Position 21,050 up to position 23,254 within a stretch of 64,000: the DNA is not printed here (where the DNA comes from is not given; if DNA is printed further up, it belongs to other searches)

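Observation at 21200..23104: Unusual fusion of a GT4 glycosyltransferase with the sedoheptulose-7-phosphate isomerase GmhA (SIS domain)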

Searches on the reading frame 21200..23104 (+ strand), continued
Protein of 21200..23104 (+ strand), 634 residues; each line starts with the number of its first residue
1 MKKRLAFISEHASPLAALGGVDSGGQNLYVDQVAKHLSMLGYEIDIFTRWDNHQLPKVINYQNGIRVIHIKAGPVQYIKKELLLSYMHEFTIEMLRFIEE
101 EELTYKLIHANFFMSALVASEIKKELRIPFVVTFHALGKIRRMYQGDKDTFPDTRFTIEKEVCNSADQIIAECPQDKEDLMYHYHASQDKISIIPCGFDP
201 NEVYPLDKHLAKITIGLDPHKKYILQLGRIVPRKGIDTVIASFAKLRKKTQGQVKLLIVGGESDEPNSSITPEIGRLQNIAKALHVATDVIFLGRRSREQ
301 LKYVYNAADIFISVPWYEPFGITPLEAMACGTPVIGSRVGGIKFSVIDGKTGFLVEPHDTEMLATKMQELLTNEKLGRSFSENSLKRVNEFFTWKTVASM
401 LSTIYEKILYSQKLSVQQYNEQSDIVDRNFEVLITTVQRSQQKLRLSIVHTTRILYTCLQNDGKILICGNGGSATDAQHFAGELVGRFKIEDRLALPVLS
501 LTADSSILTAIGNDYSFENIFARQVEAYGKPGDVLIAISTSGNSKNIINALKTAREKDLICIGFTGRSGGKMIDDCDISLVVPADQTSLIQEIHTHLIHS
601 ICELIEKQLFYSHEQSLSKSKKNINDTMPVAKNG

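Call 30: search_protein_families(library=pfam, proteins=[P0132, P0141, P0191, P0268, P0135, P0145, P0128, P0130, P0265, P0146], max_evalue=0.00001)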
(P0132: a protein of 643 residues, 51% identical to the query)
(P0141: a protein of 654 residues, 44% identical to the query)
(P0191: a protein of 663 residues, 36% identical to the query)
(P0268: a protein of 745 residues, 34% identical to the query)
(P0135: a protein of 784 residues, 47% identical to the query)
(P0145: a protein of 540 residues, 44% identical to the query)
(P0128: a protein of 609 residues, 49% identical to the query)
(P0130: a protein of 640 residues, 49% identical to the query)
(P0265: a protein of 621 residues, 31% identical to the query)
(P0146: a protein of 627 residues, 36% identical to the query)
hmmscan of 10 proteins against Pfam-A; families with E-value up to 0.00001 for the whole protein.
P0132 (643 aa): 9 families
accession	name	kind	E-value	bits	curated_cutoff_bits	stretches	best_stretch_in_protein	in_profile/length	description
PF00534.26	Glycos_transf_1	-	2e-39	135.3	26.4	1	218-393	4-170/172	Glycosyl transferases group 1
PF13692.12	Glyco_trans_1_4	-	2.3e-30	106.2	27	1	230-380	2-141/142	Glycosyl transferases group 1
PF13579.12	Glyco_trans_4_4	-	1.3e-26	94.3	29.7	1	34-205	1-158/158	Glycosyl transferase 4-like domain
PF13439.12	Glyco_transf_4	-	2.4e-26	93.2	28.5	1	34-208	2-168/170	Glycosyltransferase Family 4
PF13242.12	Hydrolase_like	-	5.1e-15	55.6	22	1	547-618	2-75/75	HAD-hyrolase-like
PF20706.3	GT4-conflict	-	7.9e-14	51.9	26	1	151-406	123-382/385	Family 4 Glycosyltransferase in conflict systems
PF13419.12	HAD_2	-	1.8e-07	31.9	23.8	0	548-592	134-178/178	Haloacid dehalogenase-like hydrolase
PF00702.32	Hydrolase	-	3.6e-07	31.2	26.4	0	472-586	102-191/191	haloacid dehalogenase-like hydrolase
PF13524.12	Glyco_trans_1_2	-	8.7e-07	29.4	25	1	330-405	65-138/144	Glycosyl transferase-like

P0141 (654 aa): 8 families
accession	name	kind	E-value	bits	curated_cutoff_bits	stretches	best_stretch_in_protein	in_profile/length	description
PF00534.26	Glycos_transf_1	-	3.2e-32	111.9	26.4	1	206-380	3-170/172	Glycosyl transferases group 1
PF13439.12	Glyco_transf_4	-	1.7e-31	110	28.5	1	22-197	2-168/170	Glycosyltransferase Family 4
PF13579.12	Glyco_trans_4_4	-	5.1e-27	95.6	29.7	1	22-194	1-158/158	Glycosyl transferase 4-like domain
PF13692.12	Glyco_trans_1_4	-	9.5e-26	91.2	27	1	220-368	3-142/142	Glycosyl transferases group 1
PF13242.12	Hydrolase_like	-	1.9e-17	63.4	22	1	552-622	2-74/75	HAD-hyrolase-like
PF20706.3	GT4-conflict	-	1.7e-12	47.5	26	1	145-339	129-318/385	Family 4 Glycosyltransferase in conflict systems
PF00702.32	Hydrolase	-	2.1e-06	28.7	26.4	0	478-591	100-191/191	haloacid dehalogenase-like hydrolase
PF13419.12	HAD_2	-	6.2e-06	26.9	23.8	0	553-597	134-178/178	Haloacid dehalogenase-like hydrolase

P0191 (663 aa): 6 families
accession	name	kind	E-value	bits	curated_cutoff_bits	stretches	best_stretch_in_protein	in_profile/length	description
PF13579.12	Glyco_trans_4_4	-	6.9e-27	95.2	29.7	1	20-195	1-158/158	Glycosyl transferase 4-like domain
PF00534.26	Glycos_transf_1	-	3.6e-24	85.7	26.4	1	210-398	6-171/172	Glycosyl transferases group 1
PF13439.12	Glyco_transf_4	-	6.1e-22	78.9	28.5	1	20-198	2-168/170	Glycosyltransferase Family 4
PF13692.12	Glyco_trans_1_4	-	1.9e-18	67.5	27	1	221-385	3-142/142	Glycosyl transferases group 1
PF13242.12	Hydrolase_like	-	1.7e-09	37.9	22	1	579-649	2-74/75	HAD-hyrolase-like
PF20706.3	GT4-conflict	-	1.6e-07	31.1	26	1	19-413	11-385/385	Family 4 Glycosyltransferase in conflict systems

P0268 (745 aa): 7 families
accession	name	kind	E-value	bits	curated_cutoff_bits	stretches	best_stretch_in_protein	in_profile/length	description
PF00534.26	Glycos_transf_1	-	1.2e-39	136.1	26.4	1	217-385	2-161/172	Glycosyl transferases group 1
PF13692.12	Glyco_trans_1_4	-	2.6e-35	122.2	27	1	230-380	2-141/142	Glycosyl transferases group 1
PF13439.12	Glyco_transf_4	-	4.5e-26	92.3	28.5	1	22-210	2-169/170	Glycosyltransferase Family 4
PF13579.12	Glyco_trans_4_4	-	1.9e-25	90.5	29.7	1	22-206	1-158/158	Glycosyl transferase 4-like domain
PF05116.19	S6PP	-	1.4e-18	67.9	20.3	1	442-692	2-218/247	Sucrose-6F-phosphate phosphohydrolase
PF20706.3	GT4-conflict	-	1.4e-17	64.2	26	1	97-402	71-380/385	Family 4 Glycosyltransferase in conflict systems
PF13524.12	Glyco_trans_1_2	-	4.1e-07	30.5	25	1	253-406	8-141/144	Glycosyl transferase-like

P0135 (784 aa): 6 families
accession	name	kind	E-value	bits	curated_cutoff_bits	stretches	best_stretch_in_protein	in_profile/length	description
PF00534.26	Glycos_transf_1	-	9.7e-46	155.9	26.4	2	549-748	5-169/172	Glycosyl transferases group 1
PF13692.12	Glyco_trans_1_4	-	3.7e-38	131.4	27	2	639-737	47-142/142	Glycosyl transferases group 1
PF13579.12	Glyco_trans_4_4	-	4.6e-26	92.5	29.7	1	362-535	1-158/158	Glycosyl transferase 4-like domain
PF13439.12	Glyco_transf_4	-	5.5e-26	92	28.5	1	361-539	1-169/170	Glycosyltransferase Family 4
PF13524.12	Glyco_trans_1_2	-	5e-16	59.4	25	1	169-300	4-143/144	Glycosyl transferase-like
PF20706.3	GT4-conflict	-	6.4e-12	45.6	26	0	362-598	12-239/385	Family 4 Glycosyltransferase in conflict systems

P0145 (540 aa): 5 families
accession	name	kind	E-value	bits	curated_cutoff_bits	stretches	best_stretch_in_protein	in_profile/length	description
PF00534.26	Glycos_transf_1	-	7.9e-36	123.6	26.4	1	310-498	5-170/172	Glycosyl transferases group 1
PF13692.12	Glyco_trans_1_4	-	1.9e-28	100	27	1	321-483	2-139/142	Glycosyl transferases group 1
PF13579.12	Glyco_trans_4_4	-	1.4e-26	94.1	29.7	1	123-296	1-158/158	Glycosyl transferase 4-like domain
PF13439.12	Glyco_transf_4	-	3.4e-26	92.7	28.5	1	123-299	2-168/170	Glycosyltransferase Family 4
PF13524.12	Glyco_trans_1_2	-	2.4e-06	28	25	1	437-515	67-143/144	Glycosyl transferase-like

P0128 (609 aa): 6 families
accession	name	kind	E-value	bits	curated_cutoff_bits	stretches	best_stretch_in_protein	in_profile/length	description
PF00534.26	Glycos_transf_1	-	2.3e-35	122.1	26.4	1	209-384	3-169/172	Glycosyl transferases group 1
PF13692.12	Glyco_trans_1_4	-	3.1e-30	105.7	27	1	222-373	2-142/142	Glycosyl transferases group 1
PF13439.12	Glyco_transf_4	-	5.4e-30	105.1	28.5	1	24-201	2-169/170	Glycosyltransferase Family 4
PF13579.12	Glyco_trans_4_4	-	3.2e-28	99.5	29.7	1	24-197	1-158/158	Glycosyl transferase 4-like domain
PF20706.3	GT4-conflict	-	5.1e-14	52.5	26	1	24-399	12-383/385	Family 4 Glycosyltransferase in conflict systems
PF08323.17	Glyco_transf_5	-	2.1e-06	28.1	22.7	0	86-157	110-190/239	Starch synthase catalytic domain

P0130 (640 aa): 5 families
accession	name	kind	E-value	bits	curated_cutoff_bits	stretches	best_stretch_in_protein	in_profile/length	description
PF00534.26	Glycos_transf_1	-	1.5e-37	129.2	26.4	1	214-388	5-170/172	Glycosyl transferases group 1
PF13439.12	Glyco_transf_4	-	2.7e-29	102.8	28.5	1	24-204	2-169/170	Glycosyltransferase Family 4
PF13692.12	Glyco_trans_1_4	-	2.9e-27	96.1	27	1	227-376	4-142/142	Glycosyl transferases group 1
PF13579.12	Glyco_trans_4_4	-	4.7e-23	82.7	29.7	1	24-200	1-158/158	Glycosyl transferase 4-like domain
PF20706.3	GT4-conflict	-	1e-10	41.6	26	1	150-345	128-316/385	Family 4 Glycosyltransferase in conflict systems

P0265 (621 aa): 6 families
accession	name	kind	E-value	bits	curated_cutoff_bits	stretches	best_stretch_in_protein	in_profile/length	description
PF00534.26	Glycos_transf_1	-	3.9e-30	105.1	26.4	1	208-368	13-170/172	Glycosyl transferases group 1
PF13692.12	Glyco_trans_1_4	-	2.6e-27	96.3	27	1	210-356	1-142/142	Glycosyl transferases group 1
PF13439.12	Glyco_transf_4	-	2.7e-18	67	28.5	1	20-197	3-169/170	Glycosyltransferase Family 4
PF13579.12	Glyco_trans_4_4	-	5.8e-17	62.9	29.7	1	20-193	2-158/158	Glycosyl transferase 4-like domain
PF13580.11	SIS_2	-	3.1e-14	53.6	27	1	432-553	17-138/138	SIS domain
PF20706.3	GT4-conflict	-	4.5e-06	26.3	26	1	209-381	196-382/385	Family 4 Glycosyltransferase in conflict systems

P0146 (627 aa): 8 families
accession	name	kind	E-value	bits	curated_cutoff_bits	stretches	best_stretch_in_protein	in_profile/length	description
PF00534.26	Glycos_transf_1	-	1.1e-35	123.2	26.4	1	206-369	11-171/172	Glycosyl transferases group 1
PF13439.12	Glyco_transf_4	-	6e-32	111.4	28.5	1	22-197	2-169/170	Glycosyltransferase Family 4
PF13692.12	Glyco_trans_1_4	-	2.6e-29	102.7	27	1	210-356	1-142/142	Glycosyl transferases group 1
PF13579.12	Glyco_trans_4_4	-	7.4e-29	101.6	29.7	1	22-193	1-158/158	Glycosyl transferase 4-like domain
PF13580.11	SIS_2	-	1e-20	74.6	27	1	424-547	15-138/138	SIS domain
PF20706.3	GT4-conflict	-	2.8e-12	46.8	26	1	21-382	11-383/385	Family 4 Glycosyltransferase in conflict systems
PF01380.27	SIS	-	2e-06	28.1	25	1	510-578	51-122/131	SIS domain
PF13524.12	Glyco_trans_1_2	-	2.7e-06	27.8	25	1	228-382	5-140/144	Glycosyl transferase-like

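Call 31: list_cluster_members(proteins=[P0001, P0002, P0016])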
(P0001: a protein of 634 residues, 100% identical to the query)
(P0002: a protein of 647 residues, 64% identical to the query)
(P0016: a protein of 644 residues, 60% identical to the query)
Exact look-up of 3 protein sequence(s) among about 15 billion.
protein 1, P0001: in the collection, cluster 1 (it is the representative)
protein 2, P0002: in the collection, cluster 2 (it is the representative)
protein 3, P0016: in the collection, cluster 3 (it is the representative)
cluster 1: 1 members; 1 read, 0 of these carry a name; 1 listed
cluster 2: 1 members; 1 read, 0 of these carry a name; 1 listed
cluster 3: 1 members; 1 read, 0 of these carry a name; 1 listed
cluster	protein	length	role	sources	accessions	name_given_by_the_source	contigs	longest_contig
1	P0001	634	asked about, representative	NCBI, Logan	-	-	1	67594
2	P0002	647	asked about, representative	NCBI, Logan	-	-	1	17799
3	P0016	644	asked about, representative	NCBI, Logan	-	-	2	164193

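Call 56: find_homologous_proteins(query=P0132, max_evalue=1e-30)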
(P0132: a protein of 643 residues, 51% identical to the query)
Query P0132 (643 aa): 7996 proteins with E <= 1e-30 among 8000 candidates; the best 120 are listed.
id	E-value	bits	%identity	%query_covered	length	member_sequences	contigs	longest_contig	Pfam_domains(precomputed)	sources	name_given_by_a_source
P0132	0.0e+0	1470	100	100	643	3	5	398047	PF13419.13,PF00534.27,PF00702.33,PF13579.13,PF13524.13,PF13439.13,PF13242.13,PF20706.4,PF13692.13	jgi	jgi:histidinol-phosphate phosphatase family protein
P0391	0.0e+0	1013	72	96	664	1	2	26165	PF13419.13,PF00534.27,PF00702.33,PF13579.13,PF13524.13,PF13439.13,PF13242.13,PF20706.4,PF13692.13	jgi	jgi:histidinol-phosphate phosphatase family protein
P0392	3.5e-231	787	59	96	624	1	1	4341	PF13419.13,PF00534.27,PF00702.33,PF13579.13,PF13524.13,PF13439.13,PF08645.18,PF13242.13,PF20706.4,PF13692.13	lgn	-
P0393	1.5e-229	782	59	96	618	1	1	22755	PF13419.13,PF00534.27,PF00702.33,PF13579.13,PF13524.13,PF13439.13,PF08645.18,PF13242.13,PF20706.4,PF13692.13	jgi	jgi:histidinol-phosphate phosphatase family protein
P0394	1.6e-229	782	58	96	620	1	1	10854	PF13419.13,PF00534.27,PF00702.33,PF13579.13,PF13524.13,PF13439.13,PF08645.18,PF13242.13,PF20706.4,PF13692.13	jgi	jgi:histidinol-phosphate phosphatase family protein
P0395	1.4e-228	779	58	95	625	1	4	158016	PF13419.13,PF00534.27,PF00702.33,PF13579.13,PF13524.13,PF13439.13,PF08645.18,PF13242.13,PF20706.4,PF13692.13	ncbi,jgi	ncbi:MAG TPA: HAD-IIIA family hydrolase [Gemmataceae bacterium]|jgi:hypothetical protein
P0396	8.2e-228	776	63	62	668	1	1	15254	PF13419.13,PF00534.27,PF00702.33,PF13579.13,PF13524.13,PF13439.13,PF08645.18,PF13242.13,PF20706.4,PF13692.13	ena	-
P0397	8.4e-228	776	58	96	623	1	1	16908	PF13419.13,PF00534.27,PF00702.33,PF13579.13,PF13524.13,PF13439.13,PF08645.18,PF13242.13,PF20706.4,PF13692.13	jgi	jgi:histidinol-phosphate phosphatase family protein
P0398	1.4e-227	775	59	96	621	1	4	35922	PF13419.13,PF00534.27,PF00702.33,PF13579.13,PF13524.13,PF13439.13,PF08645.18,PF13242.13,PF20706.4,PF13692.13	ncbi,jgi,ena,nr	ncbi:MAG TPA: HAD-IIIA family hydrolase [Gemmataceae bacterium]|nr:HAD-IIIA family hydrolase [Gemmat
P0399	6.4e-227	773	59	96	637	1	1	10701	PF13419.13,PF00534.27,PF00702.33,PF13579.13,PF13524.13,PF13439.13,PF08645.18,PF13242.13,PF20706.4,PF13692.13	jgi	jgi:histidinol-phosphate phosphatase family protein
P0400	6.8e-227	773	58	95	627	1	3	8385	PF13419.13,PF00534.27,PF00702.33,PF13579.13,PF13524.13,PF13439.13,PF08645.18,PF13242.13,PF20706.4,PF13692.13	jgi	jgi:histidinol-phosphate phosphatase family protein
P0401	1.1e-226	773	58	95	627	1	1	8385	PF13419.13,PF00534.27,PF00702.33,PF13579.13,PF13524.13,PF13439.13,PF08645.18,PF13242.13,PF20706.4,PF13692.13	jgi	jgi:histidinol-phosphate phosphatase family protein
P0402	3.1e-226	771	58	95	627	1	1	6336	PF13419.13,PF00534.27,PF00702.33,PF13579.13,PF13524.13,PF13439.13,PF08645.18,PF13242.13,PF20706.4,PF13692.13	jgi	jgi:histidinol-phosphate phosphatase family protein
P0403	3.6e-226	771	58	95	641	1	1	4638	PF13419.13,PF00534.27,PF00702.33,PF13579.13,PF13524.13,PF13439.13,PF08645.18,PF13242.13,PF20706.4,PF13692.13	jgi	jgi:histidinol-phosphate phosphatase family protein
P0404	4.3e-226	771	59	95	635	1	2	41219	PF13419.13,PF00534.27,PF00702.33,PF13579.13,PF13524.13,PF13439.13,PF08645.18,PF13242.13,PF20706.4,PF13692.13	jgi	jgi:histidinol-phosphate phosphatase family protein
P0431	1.3e-203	696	54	95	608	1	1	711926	PF13419.13,PF00534.27,PF00702.33,PF13579.13,PF13524.13,PF13439.13,PF13242.13,PF20706.4,PF13692.13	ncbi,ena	-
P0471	1.6e-182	627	-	-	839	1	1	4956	PF13419.13,PF00534.27,PF00702.33,PF13580.12,PF13579.13,PF13524.13,PF13439.13,PF13242.13,PF20706.4,PF13692.13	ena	-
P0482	1.8e-166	574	63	62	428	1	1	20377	PF00534.27,PF13579.13,PF08323.18,PF13524.13,PF13439.13,PF20706.4,PF13692.13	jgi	jgi:glycosyltransferase involved in cell wall biosynthesis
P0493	1.6e-164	567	62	62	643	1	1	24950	PF00534.27,PF13580.12,PF13579.13,PF08323.18,PF13524.13,PF13439.13,PF20706.4,PF13692.13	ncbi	-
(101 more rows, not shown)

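Call 57: find_encoding_contigs(protein=P0395, flank=10000, max_places=2)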
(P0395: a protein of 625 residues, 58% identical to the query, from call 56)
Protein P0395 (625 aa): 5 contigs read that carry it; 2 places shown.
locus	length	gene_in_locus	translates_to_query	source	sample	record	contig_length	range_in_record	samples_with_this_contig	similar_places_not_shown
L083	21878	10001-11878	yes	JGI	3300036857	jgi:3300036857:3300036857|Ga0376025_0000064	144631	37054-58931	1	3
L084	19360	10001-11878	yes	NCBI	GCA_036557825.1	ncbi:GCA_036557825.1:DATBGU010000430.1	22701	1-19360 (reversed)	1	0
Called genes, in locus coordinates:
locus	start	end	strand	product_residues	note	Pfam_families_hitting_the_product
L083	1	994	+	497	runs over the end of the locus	PF00344:SecY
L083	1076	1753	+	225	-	PF00406:ADK, PF13238:AAA_18, PF13207:AAA_17, PF05191:ADK_lid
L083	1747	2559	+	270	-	PF00557:Peptidase_M24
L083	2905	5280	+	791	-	-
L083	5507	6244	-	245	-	PF00702:Hydrolase, PF12710:HAD, PF13344:Hydrolase_6 (faint), PF13419:HAD_2, PF13242:Hydrolase_like (weak)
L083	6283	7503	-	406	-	PF08240:ADH_N, PF00107:ADH_zinc_N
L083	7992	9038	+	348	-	PF01075:Glyco_transf_9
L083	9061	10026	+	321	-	PF13692:Glyco_trans_1_4, PF13524:Glyco_trans_1_2 (weak), PF00534:Glycos_transf_1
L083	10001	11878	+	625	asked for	PF20706:GT4-conflict, PF13439:Glyco_transf_4, PF13579:Glyco_trans_4_4, PF00534:Glycos_transf_1, PF13692:Glyco_trans_1_4, PF13524:Glyco_trans_1_2 (weak), PF08645:PNK3P (weak), PF13242:Hydrolase_like, +2 more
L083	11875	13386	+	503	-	PF00294:PfkB, PF01467:CTP_transf_like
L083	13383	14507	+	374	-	PF01075:Glyco_transf_9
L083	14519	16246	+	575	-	PF02543:Carbam_trans_N, PF16861:Carbam_trans_C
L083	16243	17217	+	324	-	PF00535:Glycos_transf_2, PF10111:Glyco_tranf_2_2 (faint), PF13641:Glyco_tranf_2_3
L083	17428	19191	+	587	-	PF00664:ABC_membrane, PF00005:ABC_tran, PF02463:SMC_N (faint)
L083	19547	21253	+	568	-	PF00664:ABC_membrane, PF00005:ABC_tran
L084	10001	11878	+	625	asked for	PF20706:GT4-conflict, PF13439:Glyco_transf_4, PF13579:Glyco_trans_4_4, PF00534:Glycos_transf_1, PF13692:Glyco_trans_1_4, PF13524:Glyco_trans_1_2 (weak), PF08645:PNK3P (weak), PF13242:Hydrolase_like, +2 more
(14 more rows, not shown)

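Call 58: find_encoding_contigs(protein=P0431, flank=10000, max_places=2)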
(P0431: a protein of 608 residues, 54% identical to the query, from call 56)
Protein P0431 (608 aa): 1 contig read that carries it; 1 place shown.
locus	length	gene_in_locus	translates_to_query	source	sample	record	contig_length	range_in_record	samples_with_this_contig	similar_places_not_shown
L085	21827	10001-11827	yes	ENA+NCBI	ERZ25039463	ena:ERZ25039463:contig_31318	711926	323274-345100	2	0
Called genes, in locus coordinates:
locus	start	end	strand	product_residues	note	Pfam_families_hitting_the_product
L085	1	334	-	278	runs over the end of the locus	PF13174:TPR_6 (faint), PF13181:TPR_8 (faint), PF13428:TPR_14 (faint), PF13432:TPR_16, PF13371:TPR_9, PF00515:TPR_1 (weak), PF07719:TPR_2 (weak)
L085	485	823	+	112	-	PF00254:FKBP_C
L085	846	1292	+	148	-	PF00254:FKBP_C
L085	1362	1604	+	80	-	-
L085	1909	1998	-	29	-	-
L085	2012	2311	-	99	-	-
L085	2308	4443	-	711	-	PF02985:HEAT (faint), PF13646:HEAT_2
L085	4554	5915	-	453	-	PF00884:Sulfatase, PF01663:Phosphodiest, PF16347:SGSH_C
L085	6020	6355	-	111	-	-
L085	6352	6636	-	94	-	-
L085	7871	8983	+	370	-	PF01075:Glyco_transf_9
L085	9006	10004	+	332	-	PF13524:Glyco_trans_1_2 (weak), PF13692:Glyco_trans_1_4, PF00534:Glycos_transf_1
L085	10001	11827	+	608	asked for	PF20706:GT4-conflict, PF13439:Glyco_transf_4, PF13579:Glyco_trans_4_4, PF00534:Glycos_transf_1, PF13692:Glyco_trans_1_4, PF13524:Glyco_trans_1_2, PF00702:Hydrolase, PF13242:Hydrolase_like, +1 more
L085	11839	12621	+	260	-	PF01075:Glyco_transf_9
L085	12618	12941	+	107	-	PF01075:Glyco_transf_9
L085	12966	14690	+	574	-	PF02543:Carbam_trans_N, PF16861:Carbam_trans_C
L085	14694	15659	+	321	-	PF00535:Glycos_transf_2, PF10111:Glyco_tranf_2_2 (faint), PF13641:Glyco_tranf_2_3, PF13632:Glyco_trans_2_3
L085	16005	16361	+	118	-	PF20586:DUF6788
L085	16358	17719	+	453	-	-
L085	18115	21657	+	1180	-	PF00664:ABC_membrane, PF13191:AAA_16 (faint), PF00005:ABC_tran, PF02463:SMC_N (faint), PF13481:AAA_25 (faint), PF13555:AAA_29 (faint), PF00664:ABC_membrane, PF00005:ABC_tran, +4 more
